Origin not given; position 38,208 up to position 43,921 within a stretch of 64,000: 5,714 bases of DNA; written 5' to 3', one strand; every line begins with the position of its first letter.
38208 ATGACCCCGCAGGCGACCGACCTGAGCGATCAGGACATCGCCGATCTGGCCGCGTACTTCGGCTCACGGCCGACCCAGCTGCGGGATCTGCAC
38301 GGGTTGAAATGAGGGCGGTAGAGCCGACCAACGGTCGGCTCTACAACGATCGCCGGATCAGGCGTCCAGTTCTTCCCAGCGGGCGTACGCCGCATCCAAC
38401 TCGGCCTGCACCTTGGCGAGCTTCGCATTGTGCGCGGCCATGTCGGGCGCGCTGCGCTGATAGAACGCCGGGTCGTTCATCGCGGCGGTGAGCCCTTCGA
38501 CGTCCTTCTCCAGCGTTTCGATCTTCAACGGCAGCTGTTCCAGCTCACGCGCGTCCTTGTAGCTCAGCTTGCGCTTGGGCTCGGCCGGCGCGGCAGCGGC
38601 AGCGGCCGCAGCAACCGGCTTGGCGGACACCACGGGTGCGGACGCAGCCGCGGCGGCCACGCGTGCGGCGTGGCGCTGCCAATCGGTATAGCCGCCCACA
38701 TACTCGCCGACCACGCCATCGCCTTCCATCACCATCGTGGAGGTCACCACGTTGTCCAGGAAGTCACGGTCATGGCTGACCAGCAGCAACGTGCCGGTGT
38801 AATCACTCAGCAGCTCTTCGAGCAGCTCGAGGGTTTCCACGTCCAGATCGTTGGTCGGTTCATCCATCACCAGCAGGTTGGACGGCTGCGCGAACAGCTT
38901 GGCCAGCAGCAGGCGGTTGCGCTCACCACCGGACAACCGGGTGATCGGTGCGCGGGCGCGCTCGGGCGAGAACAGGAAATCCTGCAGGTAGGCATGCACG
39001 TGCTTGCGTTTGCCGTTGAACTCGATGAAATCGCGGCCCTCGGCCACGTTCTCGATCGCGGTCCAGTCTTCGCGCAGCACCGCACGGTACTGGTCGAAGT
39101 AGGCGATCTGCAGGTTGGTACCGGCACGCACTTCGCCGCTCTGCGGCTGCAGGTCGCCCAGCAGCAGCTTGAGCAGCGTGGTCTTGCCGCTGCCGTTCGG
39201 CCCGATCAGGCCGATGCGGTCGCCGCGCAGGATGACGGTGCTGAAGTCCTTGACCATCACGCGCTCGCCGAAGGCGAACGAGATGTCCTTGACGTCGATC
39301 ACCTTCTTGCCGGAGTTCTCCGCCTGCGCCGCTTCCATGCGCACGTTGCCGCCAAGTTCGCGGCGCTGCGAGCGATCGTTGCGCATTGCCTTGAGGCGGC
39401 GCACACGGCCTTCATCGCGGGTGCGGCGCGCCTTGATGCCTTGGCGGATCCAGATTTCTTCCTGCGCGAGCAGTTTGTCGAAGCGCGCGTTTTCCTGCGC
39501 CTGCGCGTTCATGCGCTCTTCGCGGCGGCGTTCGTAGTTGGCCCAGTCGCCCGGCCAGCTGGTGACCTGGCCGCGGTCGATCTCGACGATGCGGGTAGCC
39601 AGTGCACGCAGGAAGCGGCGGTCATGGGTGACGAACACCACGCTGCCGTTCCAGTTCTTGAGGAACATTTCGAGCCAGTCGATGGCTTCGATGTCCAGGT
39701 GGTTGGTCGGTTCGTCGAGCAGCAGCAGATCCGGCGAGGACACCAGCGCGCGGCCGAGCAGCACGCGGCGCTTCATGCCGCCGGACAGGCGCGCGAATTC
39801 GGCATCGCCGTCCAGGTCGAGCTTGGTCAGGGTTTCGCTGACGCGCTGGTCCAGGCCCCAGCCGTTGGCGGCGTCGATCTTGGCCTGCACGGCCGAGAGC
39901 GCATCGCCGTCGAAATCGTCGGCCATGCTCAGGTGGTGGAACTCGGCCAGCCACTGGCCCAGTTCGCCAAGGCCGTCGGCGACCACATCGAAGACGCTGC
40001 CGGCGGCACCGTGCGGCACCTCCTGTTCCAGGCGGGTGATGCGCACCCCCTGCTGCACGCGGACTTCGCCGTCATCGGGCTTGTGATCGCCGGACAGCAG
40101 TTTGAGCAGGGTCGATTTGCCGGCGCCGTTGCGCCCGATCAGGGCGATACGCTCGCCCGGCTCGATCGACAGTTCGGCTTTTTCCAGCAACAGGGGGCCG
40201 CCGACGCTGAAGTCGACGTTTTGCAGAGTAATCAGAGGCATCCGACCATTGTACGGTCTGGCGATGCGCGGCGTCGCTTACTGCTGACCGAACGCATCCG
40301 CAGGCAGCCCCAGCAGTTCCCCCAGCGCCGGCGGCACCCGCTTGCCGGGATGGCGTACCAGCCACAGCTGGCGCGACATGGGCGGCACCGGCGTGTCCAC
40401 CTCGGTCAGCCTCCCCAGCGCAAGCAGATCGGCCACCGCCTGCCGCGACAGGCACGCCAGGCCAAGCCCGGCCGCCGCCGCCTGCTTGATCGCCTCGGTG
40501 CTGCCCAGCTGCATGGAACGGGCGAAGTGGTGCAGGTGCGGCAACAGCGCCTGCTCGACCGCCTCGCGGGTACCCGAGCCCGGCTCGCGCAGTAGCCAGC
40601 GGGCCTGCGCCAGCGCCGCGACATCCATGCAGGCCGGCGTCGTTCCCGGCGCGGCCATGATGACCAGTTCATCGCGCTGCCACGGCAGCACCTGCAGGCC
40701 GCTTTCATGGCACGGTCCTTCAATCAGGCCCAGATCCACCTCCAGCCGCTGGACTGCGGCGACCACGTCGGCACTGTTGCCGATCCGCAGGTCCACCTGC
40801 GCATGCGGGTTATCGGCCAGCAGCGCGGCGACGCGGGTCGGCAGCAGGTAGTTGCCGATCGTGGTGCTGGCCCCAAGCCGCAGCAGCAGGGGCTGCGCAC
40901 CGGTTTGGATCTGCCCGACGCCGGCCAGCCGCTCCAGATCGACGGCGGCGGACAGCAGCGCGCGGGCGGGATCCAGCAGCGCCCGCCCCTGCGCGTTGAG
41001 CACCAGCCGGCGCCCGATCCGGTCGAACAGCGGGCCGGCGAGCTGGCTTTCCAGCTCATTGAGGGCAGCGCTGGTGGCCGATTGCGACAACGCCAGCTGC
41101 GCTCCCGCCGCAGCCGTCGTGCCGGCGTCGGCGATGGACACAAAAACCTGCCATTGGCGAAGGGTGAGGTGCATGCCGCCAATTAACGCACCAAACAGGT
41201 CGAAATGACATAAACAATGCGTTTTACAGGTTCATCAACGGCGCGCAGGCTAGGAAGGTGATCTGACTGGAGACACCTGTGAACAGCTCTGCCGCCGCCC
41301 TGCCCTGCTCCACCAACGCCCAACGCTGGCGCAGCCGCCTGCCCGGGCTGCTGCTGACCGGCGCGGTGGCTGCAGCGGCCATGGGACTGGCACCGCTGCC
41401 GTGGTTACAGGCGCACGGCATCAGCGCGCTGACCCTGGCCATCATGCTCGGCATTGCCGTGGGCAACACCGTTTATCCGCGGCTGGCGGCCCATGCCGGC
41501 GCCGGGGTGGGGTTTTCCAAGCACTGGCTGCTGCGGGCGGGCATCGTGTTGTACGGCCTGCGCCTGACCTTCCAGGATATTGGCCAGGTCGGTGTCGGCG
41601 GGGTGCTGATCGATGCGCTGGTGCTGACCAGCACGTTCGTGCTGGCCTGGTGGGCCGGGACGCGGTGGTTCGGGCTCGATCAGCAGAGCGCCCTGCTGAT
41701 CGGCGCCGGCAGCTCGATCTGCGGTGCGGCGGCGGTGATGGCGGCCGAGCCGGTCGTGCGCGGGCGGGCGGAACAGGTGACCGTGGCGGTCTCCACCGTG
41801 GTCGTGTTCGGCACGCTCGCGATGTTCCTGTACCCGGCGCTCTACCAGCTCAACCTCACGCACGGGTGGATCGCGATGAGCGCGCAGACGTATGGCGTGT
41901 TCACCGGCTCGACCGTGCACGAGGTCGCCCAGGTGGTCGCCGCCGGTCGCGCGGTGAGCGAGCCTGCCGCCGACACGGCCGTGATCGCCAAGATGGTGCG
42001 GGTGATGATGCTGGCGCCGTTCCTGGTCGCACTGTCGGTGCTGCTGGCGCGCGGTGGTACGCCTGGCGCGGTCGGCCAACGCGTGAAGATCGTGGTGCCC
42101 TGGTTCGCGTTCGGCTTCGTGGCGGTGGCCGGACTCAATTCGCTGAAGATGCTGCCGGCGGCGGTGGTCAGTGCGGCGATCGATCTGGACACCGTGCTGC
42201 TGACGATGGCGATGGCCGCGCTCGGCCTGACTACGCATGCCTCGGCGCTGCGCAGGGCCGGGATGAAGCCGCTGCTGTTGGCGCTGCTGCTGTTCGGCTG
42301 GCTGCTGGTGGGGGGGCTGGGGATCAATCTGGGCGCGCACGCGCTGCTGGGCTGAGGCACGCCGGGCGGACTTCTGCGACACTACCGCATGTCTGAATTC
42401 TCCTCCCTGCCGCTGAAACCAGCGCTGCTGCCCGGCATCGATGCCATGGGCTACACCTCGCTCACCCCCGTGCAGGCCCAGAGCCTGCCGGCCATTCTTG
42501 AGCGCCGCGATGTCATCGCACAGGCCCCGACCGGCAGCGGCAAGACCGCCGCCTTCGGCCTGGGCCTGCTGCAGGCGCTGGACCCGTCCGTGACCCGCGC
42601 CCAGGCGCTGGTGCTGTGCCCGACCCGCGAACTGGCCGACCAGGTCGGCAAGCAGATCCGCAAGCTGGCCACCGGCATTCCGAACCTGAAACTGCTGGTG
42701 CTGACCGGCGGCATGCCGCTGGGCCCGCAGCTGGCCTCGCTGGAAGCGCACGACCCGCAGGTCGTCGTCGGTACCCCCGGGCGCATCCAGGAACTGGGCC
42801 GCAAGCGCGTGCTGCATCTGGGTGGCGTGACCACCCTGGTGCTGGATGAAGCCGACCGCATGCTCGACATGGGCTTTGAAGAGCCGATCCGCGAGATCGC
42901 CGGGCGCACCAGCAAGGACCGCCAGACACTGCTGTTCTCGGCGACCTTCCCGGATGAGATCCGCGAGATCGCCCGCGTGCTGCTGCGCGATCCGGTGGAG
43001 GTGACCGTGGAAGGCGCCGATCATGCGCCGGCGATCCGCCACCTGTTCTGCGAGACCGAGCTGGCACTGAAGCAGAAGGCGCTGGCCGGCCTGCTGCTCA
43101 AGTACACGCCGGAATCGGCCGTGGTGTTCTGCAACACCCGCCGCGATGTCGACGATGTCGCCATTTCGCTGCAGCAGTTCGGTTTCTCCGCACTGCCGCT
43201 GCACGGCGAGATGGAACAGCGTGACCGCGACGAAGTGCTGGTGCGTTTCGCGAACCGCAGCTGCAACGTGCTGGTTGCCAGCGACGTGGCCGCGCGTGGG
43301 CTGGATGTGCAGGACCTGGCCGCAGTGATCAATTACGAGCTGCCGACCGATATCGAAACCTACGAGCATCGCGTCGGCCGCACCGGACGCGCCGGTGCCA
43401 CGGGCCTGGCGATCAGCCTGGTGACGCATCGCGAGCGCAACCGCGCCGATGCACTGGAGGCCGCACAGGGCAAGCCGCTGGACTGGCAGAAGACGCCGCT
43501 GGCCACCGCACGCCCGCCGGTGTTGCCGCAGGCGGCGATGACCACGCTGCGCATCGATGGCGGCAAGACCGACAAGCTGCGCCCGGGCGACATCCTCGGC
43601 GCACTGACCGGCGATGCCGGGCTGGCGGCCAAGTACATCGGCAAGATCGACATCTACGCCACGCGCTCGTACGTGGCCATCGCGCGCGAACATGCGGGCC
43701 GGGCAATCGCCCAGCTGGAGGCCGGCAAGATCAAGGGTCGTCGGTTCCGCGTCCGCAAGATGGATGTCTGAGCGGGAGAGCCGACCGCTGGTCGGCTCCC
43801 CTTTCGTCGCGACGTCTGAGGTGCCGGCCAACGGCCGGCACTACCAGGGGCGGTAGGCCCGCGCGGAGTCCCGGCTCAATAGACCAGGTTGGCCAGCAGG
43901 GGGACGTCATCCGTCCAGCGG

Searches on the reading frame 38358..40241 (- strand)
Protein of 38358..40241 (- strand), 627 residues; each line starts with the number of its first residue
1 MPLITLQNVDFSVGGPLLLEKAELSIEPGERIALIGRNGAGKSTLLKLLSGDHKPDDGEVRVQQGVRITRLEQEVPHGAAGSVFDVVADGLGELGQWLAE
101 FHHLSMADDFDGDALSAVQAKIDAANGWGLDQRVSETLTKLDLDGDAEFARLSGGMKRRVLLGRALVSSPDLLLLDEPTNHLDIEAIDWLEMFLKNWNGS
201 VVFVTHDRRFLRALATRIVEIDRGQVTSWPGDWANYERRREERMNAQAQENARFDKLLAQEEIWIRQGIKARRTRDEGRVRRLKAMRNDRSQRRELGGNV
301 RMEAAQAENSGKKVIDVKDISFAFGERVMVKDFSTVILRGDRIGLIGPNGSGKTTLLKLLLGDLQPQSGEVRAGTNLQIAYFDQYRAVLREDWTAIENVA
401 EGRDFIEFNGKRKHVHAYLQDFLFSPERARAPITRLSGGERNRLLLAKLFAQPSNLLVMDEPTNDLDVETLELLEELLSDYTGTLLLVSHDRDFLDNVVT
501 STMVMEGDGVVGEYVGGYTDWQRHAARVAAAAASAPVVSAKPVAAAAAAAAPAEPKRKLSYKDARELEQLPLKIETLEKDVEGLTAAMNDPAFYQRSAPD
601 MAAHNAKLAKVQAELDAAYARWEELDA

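Call 7: search_protein_families(library=pfam, proteins=[window:38358-40241:-], max_evalue=0.001)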
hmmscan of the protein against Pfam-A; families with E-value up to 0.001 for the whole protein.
window:38358-40241:- (627 aa): 20 families
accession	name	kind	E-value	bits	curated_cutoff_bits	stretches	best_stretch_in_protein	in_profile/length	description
PF00005.33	ABC_tran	-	9.9e-53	178.9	25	2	20-180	2-137/137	ABC transporter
PF16326.10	ABC_tran_CTD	-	5.6e-21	75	32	1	558-626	1-68/69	ABC transporter C-terminal domain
PF13304.12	AAA_21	-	7.5e-19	69.3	27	1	344-372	3-37/304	AAA domain, putative AbiEii toxin, Type IV TA system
PF02463.25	SMC_N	-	3.4e-10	40.2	40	0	410-503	115-210/220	RecF/RecN/SMC N terminal domain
PF12848.13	ABC_tran_Xtn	-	1.3e-09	38.4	25.9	1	219-288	1-72/85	ABC transporter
PF13401.12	AAA_22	-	5.8e-08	33.5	27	0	345-480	10-113/130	AAA domain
PF13555.12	AAA_29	-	1.2e-07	31.8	27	0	23-46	16-39/61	P-loop containing region of AAA domain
PF13191.12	AAA_16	-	1.4e-07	32.6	32.6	1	345-480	29-158/167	AAA ATPase domain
PF03193.22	RsgA_GTPase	-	3.5e-07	30.7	30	0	30-85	107-164/174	RsgA GTPase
PF13476.12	AAA_23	-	1.5e-06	29.4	27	0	345-360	24-39/201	AAA domain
PF01926.29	MMR_HSR1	-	4.4e-06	27.2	21.9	0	31-54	1-23/113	50S ribosome-binding GTPase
PF13175.12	AAA_15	-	5.4e-06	26.7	32.1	0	20-49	15-43/374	AAA ATPase domain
PF05729.18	NACHT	-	0.00017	21.9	26.7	0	343-364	3-24/167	NACHT domain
PF13521.12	AAA_28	-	0.00021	22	27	0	342-360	1-19/164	AAA domain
PF02367.23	TsaE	-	0.0003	21.2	26.6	0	332-375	13-55/128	Threonylcarbamoyl adenosine biosynthesis protein TsaE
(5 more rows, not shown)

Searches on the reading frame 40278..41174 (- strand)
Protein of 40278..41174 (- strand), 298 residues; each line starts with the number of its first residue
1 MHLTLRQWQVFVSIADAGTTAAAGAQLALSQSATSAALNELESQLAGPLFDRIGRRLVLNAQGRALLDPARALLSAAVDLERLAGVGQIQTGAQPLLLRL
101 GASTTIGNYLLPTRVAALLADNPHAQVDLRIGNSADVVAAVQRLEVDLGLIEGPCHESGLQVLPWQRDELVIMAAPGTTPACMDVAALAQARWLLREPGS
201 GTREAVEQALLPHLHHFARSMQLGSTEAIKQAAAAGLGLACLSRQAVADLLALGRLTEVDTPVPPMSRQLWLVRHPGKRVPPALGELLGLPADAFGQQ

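Call 7: search_protein_families(library=pfam, proteins=[window:40278-41174:-], max_evalue=0.001)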
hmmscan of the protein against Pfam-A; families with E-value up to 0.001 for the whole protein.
window:40278-41174:- (298 aa): 3 families
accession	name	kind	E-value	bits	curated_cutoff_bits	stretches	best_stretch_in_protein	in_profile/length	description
PF03466.25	LysR_substrate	-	3.3e-44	151.2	28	1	98-288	8-201/209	LysR substrate binding domain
PF00126.33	HTH_1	-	1.6e-14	54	26.6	1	5-64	1-60/60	Bacterial regulatory helix-turn-helix protein, lysR family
PF12727.12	PBP_like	-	0.00048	19.8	27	0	162-248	63-155/193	PBP superfamily domain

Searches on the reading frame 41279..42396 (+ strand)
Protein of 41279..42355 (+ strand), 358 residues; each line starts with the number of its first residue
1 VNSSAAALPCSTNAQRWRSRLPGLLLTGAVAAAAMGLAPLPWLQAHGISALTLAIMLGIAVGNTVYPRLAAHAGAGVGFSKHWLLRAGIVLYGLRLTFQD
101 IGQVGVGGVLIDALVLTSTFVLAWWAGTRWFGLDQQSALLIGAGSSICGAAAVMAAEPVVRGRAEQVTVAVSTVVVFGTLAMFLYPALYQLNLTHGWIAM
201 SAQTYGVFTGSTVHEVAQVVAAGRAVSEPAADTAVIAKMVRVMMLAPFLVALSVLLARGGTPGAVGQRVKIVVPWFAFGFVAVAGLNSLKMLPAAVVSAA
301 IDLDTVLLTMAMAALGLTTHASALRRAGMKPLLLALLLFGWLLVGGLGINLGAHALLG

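Call 7: search_protein_families(library=pfam, proteins=[window:41401-42396:+], max_evalue=0.001)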
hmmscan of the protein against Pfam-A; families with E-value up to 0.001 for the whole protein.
window:41401-42396:+ (331 aa): 0 families

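Call 44: search_protein_families(library=pfam, proteins=[window:41279-42355:+], max_evalue=0.00001)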
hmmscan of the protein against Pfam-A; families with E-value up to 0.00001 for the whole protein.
window:41279-42355:+ (358 aa): 1 family
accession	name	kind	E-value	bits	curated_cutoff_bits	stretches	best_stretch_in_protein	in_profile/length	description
PF03601.19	Cons_hypoth698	-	4.1e-105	351.5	24.5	1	22-335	1-304/304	Conserved hypothetical protein 698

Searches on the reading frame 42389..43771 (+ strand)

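Call 7: search_protein_families(library=pfam, proteins=[window:42389-43771:+], max_evalue=0.001)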
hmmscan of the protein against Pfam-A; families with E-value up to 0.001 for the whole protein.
window:42389-43771:+ (460 aa): 4 families
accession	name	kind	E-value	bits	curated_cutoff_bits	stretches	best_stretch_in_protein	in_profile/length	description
PF00270.35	DEAD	-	3.8e-47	160.6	26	1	26-193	1-166/167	DEAD/DEAH box helicase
PF00271.37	Helicase_C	-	3.3e-32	111.5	23.5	1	228-336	2-110/110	Helicase conserved C-terminal domain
PF03880.21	DbpA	-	2.2e-24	85.7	25.6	1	386-456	1-71/72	DbpA RNA binding domain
PF04851.21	ResIII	-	1.5e-07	31.9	22.5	1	25-188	4-163/164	Type III restriction enzyme, res subunit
